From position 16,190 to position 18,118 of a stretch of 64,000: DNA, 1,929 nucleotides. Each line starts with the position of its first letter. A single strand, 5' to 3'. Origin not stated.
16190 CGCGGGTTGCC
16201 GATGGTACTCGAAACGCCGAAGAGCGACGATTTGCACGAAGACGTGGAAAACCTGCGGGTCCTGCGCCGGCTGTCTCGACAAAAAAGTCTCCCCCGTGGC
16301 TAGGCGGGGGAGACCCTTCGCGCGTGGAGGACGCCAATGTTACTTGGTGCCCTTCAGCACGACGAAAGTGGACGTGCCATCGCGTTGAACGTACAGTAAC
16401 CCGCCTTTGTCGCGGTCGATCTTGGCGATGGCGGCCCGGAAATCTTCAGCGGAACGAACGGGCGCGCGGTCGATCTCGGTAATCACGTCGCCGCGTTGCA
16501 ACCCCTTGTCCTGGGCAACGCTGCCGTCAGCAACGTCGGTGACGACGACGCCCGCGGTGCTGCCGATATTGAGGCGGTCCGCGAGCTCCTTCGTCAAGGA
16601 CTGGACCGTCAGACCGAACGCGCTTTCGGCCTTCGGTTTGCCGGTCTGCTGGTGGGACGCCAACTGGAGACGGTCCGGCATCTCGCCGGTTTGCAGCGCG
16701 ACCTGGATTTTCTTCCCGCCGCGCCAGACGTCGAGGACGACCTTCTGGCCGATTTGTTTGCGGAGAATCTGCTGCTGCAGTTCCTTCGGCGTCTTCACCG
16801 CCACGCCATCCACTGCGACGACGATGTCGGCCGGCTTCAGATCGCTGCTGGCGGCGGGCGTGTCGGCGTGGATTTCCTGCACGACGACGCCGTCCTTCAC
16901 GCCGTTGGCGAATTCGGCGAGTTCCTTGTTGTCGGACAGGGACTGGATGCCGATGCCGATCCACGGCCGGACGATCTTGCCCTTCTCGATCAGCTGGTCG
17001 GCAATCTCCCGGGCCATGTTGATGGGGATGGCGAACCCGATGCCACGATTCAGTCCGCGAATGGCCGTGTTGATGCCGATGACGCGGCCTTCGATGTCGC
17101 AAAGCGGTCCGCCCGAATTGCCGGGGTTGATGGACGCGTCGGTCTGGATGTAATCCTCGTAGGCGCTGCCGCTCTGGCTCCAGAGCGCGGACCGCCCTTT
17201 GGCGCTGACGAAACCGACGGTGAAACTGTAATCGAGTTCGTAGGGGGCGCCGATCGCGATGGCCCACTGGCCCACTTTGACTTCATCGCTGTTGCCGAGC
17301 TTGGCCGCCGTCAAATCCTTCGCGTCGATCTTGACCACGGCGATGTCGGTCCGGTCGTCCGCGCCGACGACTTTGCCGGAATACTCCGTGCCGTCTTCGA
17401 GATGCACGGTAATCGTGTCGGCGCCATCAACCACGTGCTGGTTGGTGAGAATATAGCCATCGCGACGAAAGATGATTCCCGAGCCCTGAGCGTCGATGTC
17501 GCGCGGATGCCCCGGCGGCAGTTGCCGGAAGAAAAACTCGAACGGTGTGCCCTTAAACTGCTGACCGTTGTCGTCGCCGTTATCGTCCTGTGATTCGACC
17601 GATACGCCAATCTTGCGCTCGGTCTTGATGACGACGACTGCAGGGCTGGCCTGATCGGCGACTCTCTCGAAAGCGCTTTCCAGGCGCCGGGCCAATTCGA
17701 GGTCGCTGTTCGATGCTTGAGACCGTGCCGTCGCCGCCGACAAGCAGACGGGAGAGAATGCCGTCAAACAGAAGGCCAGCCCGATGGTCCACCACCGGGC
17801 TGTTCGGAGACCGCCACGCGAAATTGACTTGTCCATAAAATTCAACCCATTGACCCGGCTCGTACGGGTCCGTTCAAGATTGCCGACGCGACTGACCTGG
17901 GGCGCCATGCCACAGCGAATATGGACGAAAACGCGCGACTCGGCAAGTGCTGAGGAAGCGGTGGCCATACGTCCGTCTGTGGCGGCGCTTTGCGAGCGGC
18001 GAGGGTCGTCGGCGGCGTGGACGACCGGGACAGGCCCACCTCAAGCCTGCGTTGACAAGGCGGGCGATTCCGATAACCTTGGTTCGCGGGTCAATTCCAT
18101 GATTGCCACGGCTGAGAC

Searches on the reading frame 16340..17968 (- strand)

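Call 54: search_protein_families(library=pfam, proteins=[window:16340-17968:-], max_evalue=0.00001)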
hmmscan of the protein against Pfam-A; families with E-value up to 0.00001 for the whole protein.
window:16340-17968:- (542 aa): 5 families
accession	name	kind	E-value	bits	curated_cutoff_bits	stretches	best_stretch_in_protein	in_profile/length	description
PF13365.12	Trypsin_2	-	2.4e-36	126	27.6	1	162-299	1-144/144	Trypsin-like peptidase domain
PF13180.12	PDZ_2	-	1e-26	93.5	27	2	337-425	3-78/80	PDZ domain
PF00595.29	PDZ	-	4.8e-18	65.7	23.2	2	335-414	10-80/81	PDZ domain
PF00089.32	Trypsin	-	1.5e-17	64.6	20.6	1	164-320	29-217/220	Trypsin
PF17820.7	PDZ_6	-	5.9e-17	61.6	27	2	475-515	1-41/54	PDZ domain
